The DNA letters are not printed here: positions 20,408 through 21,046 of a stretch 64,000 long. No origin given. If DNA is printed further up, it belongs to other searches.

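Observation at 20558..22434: Carboxyltransferase + small biotinyl protein, translationally coupled, without biotin carboxylase or Na+ pump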

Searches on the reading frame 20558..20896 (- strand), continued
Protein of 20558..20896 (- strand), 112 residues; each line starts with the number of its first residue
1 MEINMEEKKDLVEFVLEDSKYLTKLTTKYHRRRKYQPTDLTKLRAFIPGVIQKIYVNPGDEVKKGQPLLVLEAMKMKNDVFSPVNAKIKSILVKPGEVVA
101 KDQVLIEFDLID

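Call 10: find_encoding_contigs(protein=P0016, flank=8000, max_places=1)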
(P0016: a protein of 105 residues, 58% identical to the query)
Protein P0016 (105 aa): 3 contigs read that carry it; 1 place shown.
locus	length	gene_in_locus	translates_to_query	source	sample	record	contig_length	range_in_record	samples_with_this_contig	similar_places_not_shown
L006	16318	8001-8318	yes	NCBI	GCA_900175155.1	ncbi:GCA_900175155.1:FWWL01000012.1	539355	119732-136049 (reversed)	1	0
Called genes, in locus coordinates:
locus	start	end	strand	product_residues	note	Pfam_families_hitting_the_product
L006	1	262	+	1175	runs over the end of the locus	PF02463:SMC_N, PF13175:AAA_15, PF13304:AAA_21, PF13555:AAA_29 (weak), PF24161:CCDC39, PF06470:SMC_hinge, PF13304:AAA_21 (weak)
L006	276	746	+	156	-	-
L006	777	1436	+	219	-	PF00912:Transgly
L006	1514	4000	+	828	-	PF13574:Reprolysin_2 (weak), PF13583:Reprolysin_4 (weak), PF13688:Reprolysin_5, PF13582:Reprolysin_3, PF21471:Reelin_subrepeat-B (faint), PF02012:BNR (faint), PF18962:Por_Secre_tail (weak)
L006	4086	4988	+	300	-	PF01619:Pro_dh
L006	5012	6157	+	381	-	PF00155:Aminotran_1_2, PF00266:Aminotran_5, PF00464:SHMT (weak), PF01053:Cys_Met_Meta_PP, PF01041:DegT_DnrJ_EryC1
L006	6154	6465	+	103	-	-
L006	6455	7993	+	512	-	PF01039:Carboxyl_trans, PF03255:ACCA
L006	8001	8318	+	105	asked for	PF25917:BSH_RND (faint), PF25919:BSH_CusB (faint), PF25973:BSH_CzcB (faint), PF00364:Biotin_lipoyl, PF25984:BSH_YknX (weak)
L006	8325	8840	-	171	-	PF14512:TM1586_NiRdase (faint), PF00881:Nitroreductase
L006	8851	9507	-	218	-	PF00149:Metallophos, PF12850:Metallophos_2 (faint)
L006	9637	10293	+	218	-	-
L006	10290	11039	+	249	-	PF03099:BPL_LplA_LipB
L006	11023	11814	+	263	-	PF03309:Pan_kinase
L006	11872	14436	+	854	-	PF02861:Clp_N, PF00004:AAA, PF13191:AAA_16 (weak), PF17871:AAA_lid_9, PF00004:AAA, PF07724:AAA_2, PF07728:AAA_5, PF10431:ClpB_D2-small, +9 more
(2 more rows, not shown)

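Call 11: find_encoding_contigs(protein=P0031, flank=8000, max_places=1)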
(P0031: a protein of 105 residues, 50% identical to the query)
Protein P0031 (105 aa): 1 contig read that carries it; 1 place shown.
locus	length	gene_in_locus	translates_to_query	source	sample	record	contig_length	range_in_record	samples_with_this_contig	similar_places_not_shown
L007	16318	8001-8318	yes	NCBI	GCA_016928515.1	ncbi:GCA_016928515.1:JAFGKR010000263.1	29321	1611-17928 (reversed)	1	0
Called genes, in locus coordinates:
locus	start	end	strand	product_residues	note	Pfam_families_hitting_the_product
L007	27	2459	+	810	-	PF01804:Penicil_amidase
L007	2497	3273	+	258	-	PF02146:SIR2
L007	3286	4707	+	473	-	PF00224:PK, PF02887:PK_C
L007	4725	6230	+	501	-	PF07610:DUF1573 (faint), PF15780:ASH (weak), PF22073:Cep192_D4, PF22544:HYDIN_VesB_CFA65-like_Ig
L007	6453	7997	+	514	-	PF01039:Carboxyl_trans, PF03255:ACCA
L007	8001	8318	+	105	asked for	PF25917:BSH_RND (faint), PF25973:BSH_CzcB (faint), PF00364:Biotin_lipoyl, PF25984:BSH_YknX (weak)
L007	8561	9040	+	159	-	-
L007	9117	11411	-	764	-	PF01841:Transglut_core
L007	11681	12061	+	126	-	PF00188:CAP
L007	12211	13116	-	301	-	PF02629:CoA_binding, PF13380:CoA_binding_2, PF00549:Ligase_CoA, PF13607:Succ_CoA_lig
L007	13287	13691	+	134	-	PF01592:NifU_N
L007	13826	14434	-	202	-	-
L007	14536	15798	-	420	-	-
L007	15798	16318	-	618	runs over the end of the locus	PF09976:TPR_21 (faint), PF12895:ANAPC3 (faint), PF14559:TPR_19 (faint), PF00515:TPR_1 (faint), PF07719:TPR_2 (faint), PF13174:TPR_6 (faint), PF13176:TPR_7 (faint), PF13424:TPR_12 (faint), +2 more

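Call 13: find_encoding_contigs(protein=P0045, flank=10000, max_places=1)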
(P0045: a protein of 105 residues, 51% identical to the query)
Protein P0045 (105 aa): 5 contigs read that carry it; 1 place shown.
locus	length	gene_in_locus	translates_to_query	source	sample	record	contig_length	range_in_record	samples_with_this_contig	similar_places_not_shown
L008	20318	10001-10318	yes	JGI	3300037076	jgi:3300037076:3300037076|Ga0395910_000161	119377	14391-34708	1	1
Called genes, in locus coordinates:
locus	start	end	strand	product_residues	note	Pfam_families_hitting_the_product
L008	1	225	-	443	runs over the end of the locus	-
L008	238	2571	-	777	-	PF16561:AMPK1_CBM, PF02922:CBM_48 (weak), PF00128:Alpha-amylase, PF16657:Malt_amylase_C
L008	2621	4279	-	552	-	PF00664:ABC_membrane, PF00005:ABC_tran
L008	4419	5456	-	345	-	PF00710:Asparaginase, PF17763:Asparaginase_C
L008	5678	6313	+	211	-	PF05401:NodS, PF13489:Methyltransf_23, PF03848:TehB, PF13847:Methyltransf_31, PF08241:Methyltransf_11, PF08242:Methyltransf_12, PF13649:Methyltransf_25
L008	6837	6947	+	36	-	-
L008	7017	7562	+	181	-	PF08712:Nfu_N, PF01106:NifU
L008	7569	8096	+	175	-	PF02870:Methyltransf_1N (weak), PF01035:DNA_binding_1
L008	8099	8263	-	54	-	-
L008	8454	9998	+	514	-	PF01039:Carboxyl_trans, PF03255:ACCA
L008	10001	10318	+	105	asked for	PF25917:BSH_RND (faint), PF25919:BSH_CusB (faint), PF00364:Biotin_lipoyl, PF25984:BSH_YknX (faint)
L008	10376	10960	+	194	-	PF00117:GATase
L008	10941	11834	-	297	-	PF00294:PfkB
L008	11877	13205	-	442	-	PF13727:CoA_binding_3, PF02397:Bac_transf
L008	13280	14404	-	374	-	PF13439:Glyco_transf_4 (weak), PF00534:Glycos_transf_1, PF13692:Glyco_trans_1_4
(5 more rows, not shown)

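Call 14: find_encoding_contigs(protein=P0099, flank=10000, max_places=1)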
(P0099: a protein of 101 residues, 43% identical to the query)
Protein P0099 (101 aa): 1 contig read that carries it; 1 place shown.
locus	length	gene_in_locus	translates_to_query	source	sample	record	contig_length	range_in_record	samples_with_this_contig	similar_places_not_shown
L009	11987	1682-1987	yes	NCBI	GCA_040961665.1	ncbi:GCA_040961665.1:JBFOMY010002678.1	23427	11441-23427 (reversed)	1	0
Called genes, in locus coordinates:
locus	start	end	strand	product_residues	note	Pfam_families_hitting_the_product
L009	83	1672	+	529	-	PF01039:Carboxyl_trans, PF03255:ACCA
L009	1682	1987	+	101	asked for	PF00364:Biotin_lipoyl, PF25973:BSH_CzcB (faint), PF25984:BSH_YknX (faint)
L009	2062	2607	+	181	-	PF00293:NUDIX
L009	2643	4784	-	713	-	PF13231:PMT_2 (weak)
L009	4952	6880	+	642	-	-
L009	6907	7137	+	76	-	-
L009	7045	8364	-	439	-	-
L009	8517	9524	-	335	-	PF13349:DUF4097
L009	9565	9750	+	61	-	-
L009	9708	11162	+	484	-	-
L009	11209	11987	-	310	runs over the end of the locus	PF02511:Thy1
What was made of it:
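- Checked: Related loci have 2-10 nt spacers (calls 10, 11, 13, 14).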

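Call 16: search_solved_structures(query=window:20558-20896:-, max_evalue=0.001, show_alignments=3)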
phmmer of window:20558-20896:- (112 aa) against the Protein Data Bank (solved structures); distinct sequences matched with E-value up to 0.001: 57.
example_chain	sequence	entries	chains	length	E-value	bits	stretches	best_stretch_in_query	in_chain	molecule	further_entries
5gu9_A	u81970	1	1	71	2e-13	53.9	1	45-108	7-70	149aa long hypothetical methylmalonyl-CoA decarboxylase gamma chain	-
5gu8_A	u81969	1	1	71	5e-13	52.6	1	45-108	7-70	149aa long hypothetical methylmalonyl-CoA decarboxylase gamma chain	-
2d5d_A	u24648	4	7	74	5e-13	52.6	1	44-108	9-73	methylmalonyl-CoA decarboxylase gamma chain | 149aa long hypothetical methylmalonyl-CoA decarboxylase gamma chain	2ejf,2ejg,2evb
5gua_A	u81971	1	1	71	6.7e-13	52.2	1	45-108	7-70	149aa long hypothetical methylmalonyl-CoA decarboxylase gamma chain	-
1dcz_A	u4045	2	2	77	4.3e-11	46.4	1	44-107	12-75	TRANSCARBOXYLASE 1.3S SUBUNIT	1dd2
1o78_A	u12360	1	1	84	5.3e-11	46.1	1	44-107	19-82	BIOTIN CARBOXYL CARRIER PROTEIN OF METHYLMALONYL-COA CARBOXYL-TRANSFERASE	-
2jku_A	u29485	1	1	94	1.9e-10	44.3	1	36-108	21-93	PROPIONYL-COA CARBOXYLASE ALPHA CHAIN, MITOCHONDRIAL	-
4qsl_H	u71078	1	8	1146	3.7e-10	43.4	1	31-109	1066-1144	Pyruvate carboxylase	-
4qsk_A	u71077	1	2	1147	3.7e-10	43.4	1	31-109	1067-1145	Pyruvate carboxylase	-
4qsh_A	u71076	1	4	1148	3.7e-10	43.4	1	31-109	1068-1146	Pyruvate carboxylase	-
8sgx_S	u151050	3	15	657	6.1e-10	42.7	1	39-108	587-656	propionyl-CoA carboxylase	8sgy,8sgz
8usb_c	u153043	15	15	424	7.1e-10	42.5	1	44-108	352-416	26S proteasome non-ATPase regulatory subunit 14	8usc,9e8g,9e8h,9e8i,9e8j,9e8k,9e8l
10bu_A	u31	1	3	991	1e-09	42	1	37-107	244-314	BAP inserted Hexon protein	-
9wkr_A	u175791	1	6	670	2.8e-09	40.5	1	23-108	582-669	Propionyl-CoA carboxylase alpha chain, mitochondrial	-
7ybu_A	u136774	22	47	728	3.2e-09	40.4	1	23-108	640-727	Propionyl-CoA carboxylase alpha chain, mitochondrial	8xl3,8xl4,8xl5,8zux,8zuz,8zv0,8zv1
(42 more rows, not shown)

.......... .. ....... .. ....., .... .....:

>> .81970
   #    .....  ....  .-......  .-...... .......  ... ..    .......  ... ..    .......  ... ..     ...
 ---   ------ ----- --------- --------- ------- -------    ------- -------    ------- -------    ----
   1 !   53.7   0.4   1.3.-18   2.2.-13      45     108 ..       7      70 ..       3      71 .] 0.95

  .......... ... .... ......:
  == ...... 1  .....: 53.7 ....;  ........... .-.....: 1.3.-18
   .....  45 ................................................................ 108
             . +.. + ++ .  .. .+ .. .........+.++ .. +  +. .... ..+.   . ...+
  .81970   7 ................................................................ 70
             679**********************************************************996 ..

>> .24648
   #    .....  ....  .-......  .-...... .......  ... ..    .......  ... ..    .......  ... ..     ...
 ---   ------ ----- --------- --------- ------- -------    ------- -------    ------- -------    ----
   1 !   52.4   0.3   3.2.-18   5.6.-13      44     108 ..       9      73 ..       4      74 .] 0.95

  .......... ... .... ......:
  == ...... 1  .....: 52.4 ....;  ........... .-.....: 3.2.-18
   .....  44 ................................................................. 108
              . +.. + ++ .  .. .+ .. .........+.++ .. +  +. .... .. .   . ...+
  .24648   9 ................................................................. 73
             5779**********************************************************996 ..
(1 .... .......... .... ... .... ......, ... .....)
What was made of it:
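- The size and layout of the carrier (N-terminal anchoring segment + biotinyl domain) resemble the 1.3S subunit (call 16).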

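Call 20: find_related_loci(query=A1, collection=genome_contigs, flank=10000)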
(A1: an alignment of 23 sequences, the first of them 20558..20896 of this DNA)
Query A1 (112 aa) in genome_contigs; peptide patterns used: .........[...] (x = any residue, [..] = any of these).
600 stretches matched a pattern (row limit reached: there are more); 596 encode a relative of the query (tblastn E <= 1e-3); the best 80 are kept; 80 distinct loci.
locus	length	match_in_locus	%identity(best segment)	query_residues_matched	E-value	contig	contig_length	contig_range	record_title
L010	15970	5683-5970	44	14-109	9e-25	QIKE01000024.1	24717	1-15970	MAG: Bacteroidetes bacterium isolate SZUA-53 Ga0063293_10001210, whole genome shotgun sequence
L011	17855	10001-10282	46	16-109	4e-25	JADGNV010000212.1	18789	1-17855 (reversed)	MAG: Candidatus Aminicenantes bacterium isolate Chersky_507 k127_26112719, whole genome shotgun sequence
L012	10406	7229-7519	45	7-103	3e-24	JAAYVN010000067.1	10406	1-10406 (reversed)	MAG: Ignavibacteriales bacterium isolate AS27yjCOA_6 76114_AS27, whole genome shotgun sequence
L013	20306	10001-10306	42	5-106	1e-23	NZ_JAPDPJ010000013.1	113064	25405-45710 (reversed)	Plebeiibacterium sediminum strain AAT scaffold_13_length=113065, whole genome shotgun sequence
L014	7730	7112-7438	42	4-112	5e-22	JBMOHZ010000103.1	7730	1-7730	MAG: Paludibacter sp. isolate Deming_bin.381 contig30811, whole genome shotgun sequence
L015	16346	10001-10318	41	7-112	3e-21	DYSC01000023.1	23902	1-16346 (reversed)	MAG TPA_asm: Porphyromonas sp. isolate SulCav_PC08_3_38_67 SulCav_PC08-3_1280_length_23902_cov_37.926196, whole genome s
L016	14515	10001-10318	40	7-112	3e-20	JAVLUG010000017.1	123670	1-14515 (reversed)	Porphyromonadaceae sp. NP-X soapdenovo_K_127_17, whole genome shotgun sequence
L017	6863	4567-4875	36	10-112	6e-20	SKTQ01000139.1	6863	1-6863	MAG: Bacteroidales bacterium isolate CSSed162cmA_70R1 CSSed16-2cmA-50567, whole genome shotgun sequence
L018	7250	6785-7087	43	5-105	7e-20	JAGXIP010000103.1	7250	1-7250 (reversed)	MAG: Saccharicrinis sp. isolate LH_M89 k141_605290, whole genome shotgun sequence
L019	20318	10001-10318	39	2-107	5e-20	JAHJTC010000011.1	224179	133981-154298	MAG: Bacteroidetes bacterium isolate OS_PC_MetaG.mb.37 OS_PC_MetaG.mb.37_k141_374570, whole genome shotgun sequence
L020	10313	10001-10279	40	15-107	1e-19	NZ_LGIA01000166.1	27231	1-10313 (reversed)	Sunxiuqinia dokdonensis strain DH1 contig00166, whole genome shotgun sequence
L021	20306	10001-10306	47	7-108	1e-19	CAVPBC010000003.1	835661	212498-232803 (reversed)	MAG: uncultured Bacteroidales bacterium isolate MFD00032.bin.1.232 genome assembly, contig: contig_47827, whole genome s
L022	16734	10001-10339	40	1-109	9e-19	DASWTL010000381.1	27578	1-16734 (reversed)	MAG TPA_asm: Sphingobacteriaceae bacterium isolate SMAG_U3574 k141_42176, whole genome shotgun sequence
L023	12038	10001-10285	40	14-108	2e-18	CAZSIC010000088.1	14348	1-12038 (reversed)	MAG TPA_asm: uncultured Bacteroidales bacterium isolate SRP141376_co4_236 genome assembly, contig: NODE_7166_length_1434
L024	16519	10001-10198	50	42-107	1e-17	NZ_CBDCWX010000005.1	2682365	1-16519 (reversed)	MAG: Candidatus Leptofilum sp. isolate 7b64b919-6ea5-499b-8485-25358eaaa058 contig_5, whole genome shotgun sequence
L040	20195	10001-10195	46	41-105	7e-16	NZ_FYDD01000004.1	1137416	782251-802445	Massiliimalia timonensis strain Marseille-P3753, whole genome shotgun sequence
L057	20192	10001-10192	48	36-99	4e-15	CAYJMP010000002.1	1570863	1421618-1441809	MAG TPA_asm: uncultured Ignavibacteria bacterium isolate ERP124720_co1_51 genome assembly, contig: NODE_2_length_1570863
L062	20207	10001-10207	42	41-109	9e-15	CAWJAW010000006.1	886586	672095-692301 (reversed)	MAG: uncultured Bacteroidales bacterium isolate MFD04716.bin.1.69 genome assembly, contig: contig_31172, whole genome sh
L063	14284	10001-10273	41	12-109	1e-14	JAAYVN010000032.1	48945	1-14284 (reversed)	MAG: Ignavibacteriales bacterium isolate AS27yjCOA_6 29093_AS27, whole genome shotgun sequence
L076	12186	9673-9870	42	43-108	3e-14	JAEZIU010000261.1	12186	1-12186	MAG: Bacillota bacterium isolate OH_CDB_200 k127_578416, whole genome shotgun sequence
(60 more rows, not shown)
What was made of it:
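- Tried and rejected: (3) Genome scan with alignment A1 (call 20).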
